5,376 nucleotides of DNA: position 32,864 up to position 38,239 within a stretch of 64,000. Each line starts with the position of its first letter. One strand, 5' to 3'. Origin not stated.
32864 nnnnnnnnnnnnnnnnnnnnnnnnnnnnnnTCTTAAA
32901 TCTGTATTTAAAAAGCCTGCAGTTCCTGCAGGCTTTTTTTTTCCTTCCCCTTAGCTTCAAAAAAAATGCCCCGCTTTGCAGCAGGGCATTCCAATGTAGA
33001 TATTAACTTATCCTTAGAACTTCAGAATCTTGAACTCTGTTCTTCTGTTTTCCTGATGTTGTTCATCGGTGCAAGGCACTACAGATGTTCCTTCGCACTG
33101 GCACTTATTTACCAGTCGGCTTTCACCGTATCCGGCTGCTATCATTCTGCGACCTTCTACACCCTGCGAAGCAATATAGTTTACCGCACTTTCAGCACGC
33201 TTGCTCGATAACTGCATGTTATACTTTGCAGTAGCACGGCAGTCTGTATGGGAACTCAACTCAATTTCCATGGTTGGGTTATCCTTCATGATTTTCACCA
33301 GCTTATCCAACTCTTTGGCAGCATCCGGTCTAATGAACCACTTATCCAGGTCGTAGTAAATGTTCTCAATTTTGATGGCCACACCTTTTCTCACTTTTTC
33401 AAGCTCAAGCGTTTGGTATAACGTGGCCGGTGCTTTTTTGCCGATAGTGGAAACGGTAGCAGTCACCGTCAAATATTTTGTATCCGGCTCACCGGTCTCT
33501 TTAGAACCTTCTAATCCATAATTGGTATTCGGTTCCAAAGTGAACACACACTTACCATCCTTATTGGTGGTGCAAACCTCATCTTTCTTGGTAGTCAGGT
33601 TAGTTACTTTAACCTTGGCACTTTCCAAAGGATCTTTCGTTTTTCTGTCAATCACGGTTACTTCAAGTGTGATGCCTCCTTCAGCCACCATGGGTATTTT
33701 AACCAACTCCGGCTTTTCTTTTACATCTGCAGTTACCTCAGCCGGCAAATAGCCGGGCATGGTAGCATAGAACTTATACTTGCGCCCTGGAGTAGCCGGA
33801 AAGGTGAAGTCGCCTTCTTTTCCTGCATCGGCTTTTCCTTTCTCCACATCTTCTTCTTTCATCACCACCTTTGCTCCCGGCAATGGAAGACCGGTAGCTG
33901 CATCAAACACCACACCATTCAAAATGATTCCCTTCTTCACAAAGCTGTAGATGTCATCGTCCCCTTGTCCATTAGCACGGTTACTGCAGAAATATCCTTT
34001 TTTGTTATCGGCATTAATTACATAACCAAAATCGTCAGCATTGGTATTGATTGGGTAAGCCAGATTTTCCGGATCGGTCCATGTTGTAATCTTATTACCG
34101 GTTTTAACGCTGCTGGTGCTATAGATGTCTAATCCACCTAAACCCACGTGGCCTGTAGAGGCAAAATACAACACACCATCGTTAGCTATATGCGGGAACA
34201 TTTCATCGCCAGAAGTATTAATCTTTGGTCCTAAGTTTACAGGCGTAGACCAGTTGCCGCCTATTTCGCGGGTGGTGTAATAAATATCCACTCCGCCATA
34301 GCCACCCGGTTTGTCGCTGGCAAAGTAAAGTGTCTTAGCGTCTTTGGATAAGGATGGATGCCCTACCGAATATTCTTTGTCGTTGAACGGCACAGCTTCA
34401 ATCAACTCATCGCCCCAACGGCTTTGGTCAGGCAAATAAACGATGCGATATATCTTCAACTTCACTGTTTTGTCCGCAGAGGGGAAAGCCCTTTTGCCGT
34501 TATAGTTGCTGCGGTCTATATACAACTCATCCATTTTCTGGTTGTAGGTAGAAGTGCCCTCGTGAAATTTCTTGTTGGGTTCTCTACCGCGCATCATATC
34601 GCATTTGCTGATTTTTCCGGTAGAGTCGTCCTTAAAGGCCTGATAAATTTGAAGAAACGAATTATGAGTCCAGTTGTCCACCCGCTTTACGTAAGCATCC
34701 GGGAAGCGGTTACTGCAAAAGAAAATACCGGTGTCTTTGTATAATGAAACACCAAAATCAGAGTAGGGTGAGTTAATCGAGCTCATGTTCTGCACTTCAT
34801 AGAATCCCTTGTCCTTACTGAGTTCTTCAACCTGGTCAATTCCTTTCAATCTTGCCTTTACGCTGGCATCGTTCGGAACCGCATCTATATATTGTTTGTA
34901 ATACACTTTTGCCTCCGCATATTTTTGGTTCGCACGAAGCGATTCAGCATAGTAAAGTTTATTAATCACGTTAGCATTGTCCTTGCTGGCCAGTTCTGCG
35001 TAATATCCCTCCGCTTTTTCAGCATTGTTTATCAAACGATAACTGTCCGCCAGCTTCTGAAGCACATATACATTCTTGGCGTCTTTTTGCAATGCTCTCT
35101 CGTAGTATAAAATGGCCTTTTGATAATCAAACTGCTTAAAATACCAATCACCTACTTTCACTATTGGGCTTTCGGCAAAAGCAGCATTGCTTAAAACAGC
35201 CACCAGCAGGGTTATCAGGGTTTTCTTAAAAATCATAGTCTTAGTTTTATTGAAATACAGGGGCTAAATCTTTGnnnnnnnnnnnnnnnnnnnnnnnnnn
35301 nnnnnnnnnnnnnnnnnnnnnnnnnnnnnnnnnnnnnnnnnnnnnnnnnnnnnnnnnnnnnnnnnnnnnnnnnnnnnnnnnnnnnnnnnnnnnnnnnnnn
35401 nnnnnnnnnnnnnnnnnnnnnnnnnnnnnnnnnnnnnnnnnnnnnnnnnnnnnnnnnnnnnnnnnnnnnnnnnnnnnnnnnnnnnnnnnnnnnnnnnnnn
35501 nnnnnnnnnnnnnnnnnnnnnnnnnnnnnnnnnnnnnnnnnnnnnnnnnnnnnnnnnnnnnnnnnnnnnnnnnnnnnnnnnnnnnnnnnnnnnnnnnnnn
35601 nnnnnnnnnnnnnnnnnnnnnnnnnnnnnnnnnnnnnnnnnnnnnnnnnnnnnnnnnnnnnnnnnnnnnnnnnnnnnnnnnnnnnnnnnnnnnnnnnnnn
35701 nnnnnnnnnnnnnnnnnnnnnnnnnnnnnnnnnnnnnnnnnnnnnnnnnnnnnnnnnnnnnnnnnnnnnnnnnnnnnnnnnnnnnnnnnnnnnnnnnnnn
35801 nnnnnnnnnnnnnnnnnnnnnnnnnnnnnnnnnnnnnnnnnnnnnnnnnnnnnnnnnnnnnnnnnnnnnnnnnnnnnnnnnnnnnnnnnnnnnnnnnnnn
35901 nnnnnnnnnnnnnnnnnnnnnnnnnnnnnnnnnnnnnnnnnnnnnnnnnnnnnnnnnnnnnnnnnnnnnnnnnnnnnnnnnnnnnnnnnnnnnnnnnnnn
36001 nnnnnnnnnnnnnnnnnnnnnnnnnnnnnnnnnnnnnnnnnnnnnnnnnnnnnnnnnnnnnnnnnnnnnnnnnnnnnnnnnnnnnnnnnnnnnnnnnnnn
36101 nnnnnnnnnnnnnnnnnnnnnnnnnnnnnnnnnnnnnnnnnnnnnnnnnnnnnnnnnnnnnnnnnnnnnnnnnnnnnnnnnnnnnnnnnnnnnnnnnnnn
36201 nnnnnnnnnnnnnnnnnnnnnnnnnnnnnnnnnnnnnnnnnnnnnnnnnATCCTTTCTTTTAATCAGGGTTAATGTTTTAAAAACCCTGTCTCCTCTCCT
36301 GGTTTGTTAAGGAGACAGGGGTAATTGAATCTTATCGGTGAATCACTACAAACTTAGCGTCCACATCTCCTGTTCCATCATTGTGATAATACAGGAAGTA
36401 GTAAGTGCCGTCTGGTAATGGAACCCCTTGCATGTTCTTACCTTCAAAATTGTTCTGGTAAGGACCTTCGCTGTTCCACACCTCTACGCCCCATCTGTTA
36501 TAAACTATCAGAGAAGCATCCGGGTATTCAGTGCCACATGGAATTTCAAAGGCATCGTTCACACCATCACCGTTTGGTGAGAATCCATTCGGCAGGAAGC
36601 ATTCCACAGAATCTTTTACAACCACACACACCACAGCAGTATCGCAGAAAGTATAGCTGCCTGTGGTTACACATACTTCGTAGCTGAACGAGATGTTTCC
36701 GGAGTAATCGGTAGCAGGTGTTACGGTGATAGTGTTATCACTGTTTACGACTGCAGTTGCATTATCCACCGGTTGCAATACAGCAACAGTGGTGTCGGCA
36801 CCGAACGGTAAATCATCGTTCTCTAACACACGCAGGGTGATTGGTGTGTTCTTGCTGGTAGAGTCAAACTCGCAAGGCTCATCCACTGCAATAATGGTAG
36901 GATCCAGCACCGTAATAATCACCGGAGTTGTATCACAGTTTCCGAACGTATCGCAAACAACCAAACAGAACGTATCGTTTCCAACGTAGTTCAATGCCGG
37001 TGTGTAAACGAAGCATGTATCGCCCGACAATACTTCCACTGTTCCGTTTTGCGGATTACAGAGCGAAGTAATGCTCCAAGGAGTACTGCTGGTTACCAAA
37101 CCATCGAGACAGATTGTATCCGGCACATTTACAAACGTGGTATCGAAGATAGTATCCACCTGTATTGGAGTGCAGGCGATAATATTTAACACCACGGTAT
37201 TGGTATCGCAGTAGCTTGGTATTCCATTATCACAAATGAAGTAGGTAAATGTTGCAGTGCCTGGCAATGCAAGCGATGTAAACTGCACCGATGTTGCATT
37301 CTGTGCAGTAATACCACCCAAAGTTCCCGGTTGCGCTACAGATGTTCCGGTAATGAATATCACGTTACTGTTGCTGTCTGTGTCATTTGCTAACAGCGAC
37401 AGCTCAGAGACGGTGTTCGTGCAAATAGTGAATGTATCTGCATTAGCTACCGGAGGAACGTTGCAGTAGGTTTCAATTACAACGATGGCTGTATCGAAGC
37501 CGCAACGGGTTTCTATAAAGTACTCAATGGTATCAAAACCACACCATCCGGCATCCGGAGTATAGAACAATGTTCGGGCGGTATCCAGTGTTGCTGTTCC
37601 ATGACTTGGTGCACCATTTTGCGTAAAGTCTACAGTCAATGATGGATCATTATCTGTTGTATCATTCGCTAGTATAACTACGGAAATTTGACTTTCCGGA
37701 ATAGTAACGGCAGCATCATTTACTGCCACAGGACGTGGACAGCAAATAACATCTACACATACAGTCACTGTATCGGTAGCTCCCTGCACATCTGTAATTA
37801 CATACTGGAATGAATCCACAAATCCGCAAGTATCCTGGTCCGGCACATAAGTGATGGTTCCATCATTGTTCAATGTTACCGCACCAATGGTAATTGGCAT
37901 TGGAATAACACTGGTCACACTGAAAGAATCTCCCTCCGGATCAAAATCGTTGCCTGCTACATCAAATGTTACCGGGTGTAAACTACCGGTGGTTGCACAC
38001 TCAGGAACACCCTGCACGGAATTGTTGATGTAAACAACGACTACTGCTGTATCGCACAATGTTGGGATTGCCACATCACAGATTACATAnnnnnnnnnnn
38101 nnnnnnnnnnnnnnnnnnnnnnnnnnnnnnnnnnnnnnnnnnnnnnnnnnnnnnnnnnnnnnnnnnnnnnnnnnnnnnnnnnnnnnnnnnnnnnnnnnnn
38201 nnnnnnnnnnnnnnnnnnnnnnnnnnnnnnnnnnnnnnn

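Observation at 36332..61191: Three consecutive ORFs read as one ~24.9 kb gene for a ~8,280-aa T9SS-secreted repeat adhesin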

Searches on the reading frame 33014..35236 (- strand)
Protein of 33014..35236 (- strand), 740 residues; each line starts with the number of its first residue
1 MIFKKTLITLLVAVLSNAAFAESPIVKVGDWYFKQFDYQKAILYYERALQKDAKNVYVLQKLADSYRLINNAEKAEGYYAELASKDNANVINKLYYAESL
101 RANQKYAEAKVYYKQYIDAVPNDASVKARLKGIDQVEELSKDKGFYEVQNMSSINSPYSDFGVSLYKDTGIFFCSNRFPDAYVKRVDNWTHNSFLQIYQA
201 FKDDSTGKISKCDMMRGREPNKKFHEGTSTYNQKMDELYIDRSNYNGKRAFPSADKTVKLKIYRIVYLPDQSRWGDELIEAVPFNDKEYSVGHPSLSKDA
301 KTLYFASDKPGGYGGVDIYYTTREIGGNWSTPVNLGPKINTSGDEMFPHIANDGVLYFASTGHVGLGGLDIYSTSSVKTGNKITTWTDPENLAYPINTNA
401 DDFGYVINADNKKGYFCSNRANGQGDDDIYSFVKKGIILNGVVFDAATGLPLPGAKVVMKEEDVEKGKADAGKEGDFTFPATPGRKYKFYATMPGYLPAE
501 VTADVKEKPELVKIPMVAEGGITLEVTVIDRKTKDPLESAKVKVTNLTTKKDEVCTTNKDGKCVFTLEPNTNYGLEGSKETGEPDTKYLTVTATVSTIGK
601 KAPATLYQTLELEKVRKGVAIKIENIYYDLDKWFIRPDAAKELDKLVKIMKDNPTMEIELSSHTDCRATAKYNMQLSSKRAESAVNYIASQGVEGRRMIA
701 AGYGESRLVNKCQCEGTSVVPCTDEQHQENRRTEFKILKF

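Call 8: search_protein_families(library=pfam, proteins=[window:33014-35236:-], max_evalue=0.01)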
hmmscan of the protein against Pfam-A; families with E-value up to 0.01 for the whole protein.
window:33014-35236:- (740 aa): 12 families
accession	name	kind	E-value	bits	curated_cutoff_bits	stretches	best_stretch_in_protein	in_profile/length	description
PF13620.12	CarboxypepD_reg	-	1.1e-17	64.6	32.3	2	439-505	2-69/82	Carboxypeptidase regulatory-like domain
PF00691.25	OmpA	-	3.5e-15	56.6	27.2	1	629-714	3-90/98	OmpA family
PF07676.18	PD40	-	9.4e-14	51.4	20.9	2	335-373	1-38/38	WD40-like Beta Propeller Repeat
PF13715.12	CarbopepD_reg_2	-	5.2e-12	46.1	32.2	1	440-511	2-70/88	CarboxypepD_reg-like domain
PF13428.12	TPR_14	-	1.4e-06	28.8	23.5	0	29-64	8-43/44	Tetratricopeptide repeat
PF14559.12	TPR_19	-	2.3e-06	28.3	25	1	33-87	2-56/68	Tetratricopeptide repeat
PF07719.23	TPR_2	-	3.4e-06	27.2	27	1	29-54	8-33/34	Tetratricopeptide repeat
PF13174.12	TPR_6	-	4.7e-05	24.2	26.3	0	94-122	4-32/33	Tetratricopeptide repeat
PF25068.1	ARM_TT21_4th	-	0.00041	21.1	30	1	27-96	4-72/153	Tetratricopeptide repeat protein 21 forth ARM domain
PF13424.12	TPR_12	-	0.00087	19.9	30.1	0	28-81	9-70/77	Tetratricopeptide repeat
PF13176.12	TPR_7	-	0.0041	17.6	27.9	0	34-52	11-31/36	Tetratricopeptide repeat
PF25064.1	ARM_TT21_5th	-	0.0068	17.2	27.8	0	28-101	7-81/117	TT21 fifth ARM repeats domain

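Call 18: search_protein_families(library=ncbifam, proteins=[window:33014-35236:-], max_evalue=0.001)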
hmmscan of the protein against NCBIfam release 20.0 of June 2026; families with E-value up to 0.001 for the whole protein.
window:33014-35236:- (740 aa): 28 families (the best 25 are shown)
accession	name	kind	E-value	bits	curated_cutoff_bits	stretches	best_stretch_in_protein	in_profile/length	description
NF053607.1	CHU_0125_OmpA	equivalog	1.3e-150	502.9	620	2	9-510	6-499/639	CHU_0125 family OmpA-like outer membrane integrity protein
NF052230.1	T9SS_PorE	exception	7.4e-111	371.4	600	2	8-507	4-492/648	PorE family type IX secretion system protein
NF053611.1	YiaD_Gzip_OmpA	equivalog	9.9e-21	74.4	175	1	611-737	88-206/206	YiaD family glycine zipper/OmpA-like lipoprotein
TIGR02802.1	Pal_lipo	equivalog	1e-16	60.9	125.35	1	626-735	2-102/104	peptidoglycan-associated lipoprotein Pal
NF053612.1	anchor_PA1041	equivalog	5.1e-16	59.3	250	1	608-737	112-235/236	PA1041 family peptidoglycan-binding anchor lipoprotein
NF053613.1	OMP_toxin_LptF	equivalog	8.8e-16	58.3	400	1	606-709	123-226/256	lipotoxin F family OmpA-related lipoprotein LptF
TIGR03789.1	pdsO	hypoth_equivalog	2.1e-14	53.8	152.2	1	635-712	150-227/243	sortase-associated OmpA-like protein PdsO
NF045787.1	OmpABordt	equivalog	4.9e-14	52.4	200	1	618-713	80-174/194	outer membrane protein OmpA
NF033763.1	exchanger_TraB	exception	6.2e-14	50.9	700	1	615-737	383-497/522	outer membrane exchange protein TraB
NF008067.1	PRK10802.1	equivalog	8.1e-13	48.6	261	1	624-706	67-149/171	peptidoglycan-associated lipoprotein Pal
NF008071.1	PRK10808.1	equivalog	4.5e-10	39.4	277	1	625-718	232-327/358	porin OmpA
NF006541.1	PRK09038.1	equivalog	2.1e-09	37.4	283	1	608-713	124-233/253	flagellar motor protein MotD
NF053585.1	OMP_LP_YfiB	equivalog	2.4e-09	37.3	128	1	624-713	56-145/163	outer membrane lipoprotein YfiB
NF006545.0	PRK09039.1-4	equivalog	4.1e-09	36.5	372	1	625-737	225-339/342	peptidoglycan -binding protein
NF007804.1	PRK10510.1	equivalog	1.1e-07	31.5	307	1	624-709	112-197/219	OmpA family lipoprotein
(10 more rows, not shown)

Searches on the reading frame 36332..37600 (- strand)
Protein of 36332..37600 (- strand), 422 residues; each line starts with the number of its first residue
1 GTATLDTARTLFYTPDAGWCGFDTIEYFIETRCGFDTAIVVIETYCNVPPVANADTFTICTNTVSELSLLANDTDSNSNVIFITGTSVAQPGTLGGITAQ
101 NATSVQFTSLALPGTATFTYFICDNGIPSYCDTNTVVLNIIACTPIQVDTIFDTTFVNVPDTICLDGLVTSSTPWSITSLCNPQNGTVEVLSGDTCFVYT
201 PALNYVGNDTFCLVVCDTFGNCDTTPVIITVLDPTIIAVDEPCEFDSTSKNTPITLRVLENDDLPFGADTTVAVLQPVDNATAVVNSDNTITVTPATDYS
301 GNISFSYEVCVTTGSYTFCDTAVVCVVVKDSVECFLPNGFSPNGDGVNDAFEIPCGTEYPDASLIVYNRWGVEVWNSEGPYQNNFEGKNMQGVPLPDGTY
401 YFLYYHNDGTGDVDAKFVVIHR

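Call 18: search_protein_families(library=ncbifam, proteins=[window:36332-37600:-], max_evalue=0.001)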
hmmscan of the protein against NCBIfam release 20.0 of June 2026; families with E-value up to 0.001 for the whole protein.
window:36332-37600:- (422 aa): 2 families
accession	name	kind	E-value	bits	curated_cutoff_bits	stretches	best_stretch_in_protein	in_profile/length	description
NF012211.1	tand_rpt_95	domain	1.6e-18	66.5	90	2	248-317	2-76/98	tandem-95 repeat protein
TIGR04131.1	Bac_Flav_CTERM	domain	6.3e-10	39.1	35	1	337-417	4-81/85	T9SS type B sorting domain-containing protein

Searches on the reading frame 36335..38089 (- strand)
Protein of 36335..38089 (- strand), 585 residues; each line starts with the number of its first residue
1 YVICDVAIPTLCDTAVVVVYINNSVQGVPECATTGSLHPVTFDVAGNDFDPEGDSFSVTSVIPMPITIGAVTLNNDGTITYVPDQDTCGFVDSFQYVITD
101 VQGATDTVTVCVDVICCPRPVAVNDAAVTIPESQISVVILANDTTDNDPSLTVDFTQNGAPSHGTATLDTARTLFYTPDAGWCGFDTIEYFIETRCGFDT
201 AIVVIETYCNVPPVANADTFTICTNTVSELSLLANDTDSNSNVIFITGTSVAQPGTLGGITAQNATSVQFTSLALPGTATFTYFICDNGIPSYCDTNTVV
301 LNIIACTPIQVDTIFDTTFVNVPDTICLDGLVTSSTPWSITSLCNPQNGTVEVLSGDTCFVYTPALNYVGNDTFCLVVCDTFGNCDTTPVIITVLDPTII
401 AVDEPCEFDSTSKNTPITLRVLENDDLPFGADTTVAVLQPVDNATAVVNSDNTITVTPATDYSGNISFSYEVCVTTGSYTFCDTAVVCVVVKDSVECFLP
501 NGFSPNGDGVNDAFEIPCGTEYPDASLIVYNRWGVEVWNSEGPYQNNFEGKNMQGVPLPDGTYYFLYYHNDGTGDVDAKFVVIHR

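Call 29: search_protein_families(library=pfam, proteins=[window:36335-38089:-], max_evalue=0.01)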
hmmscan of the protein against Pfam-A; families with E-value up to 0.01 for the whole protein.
window:36335-38089:- (585 aa): 5 families
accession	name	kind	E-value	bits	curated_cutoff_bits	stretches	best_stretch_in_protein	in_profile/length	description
PF17963.7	Big_9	-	5.5e-52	175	23.6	5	33-112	12-88/89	Bacterial Ig domain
PF17892.7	Cadherin_5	-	7.5e-34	115.9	26.5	5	39-114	21-97/98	Cadherin-like domain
PF17803.7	Cadherin_4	-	1.1e-21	77.5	25.1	3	30-81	19-71/71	Bacterial cadherin-like domain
PF13585.12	CHU_C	-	1.1e-20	74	27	1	499-574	3-77/86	CHU_C Type IX secretion signal domain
PF19076.6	CshA_repeat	-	0.00077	20.5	27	1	63-110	56-99/103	Surface adhesin CshA repetitive domain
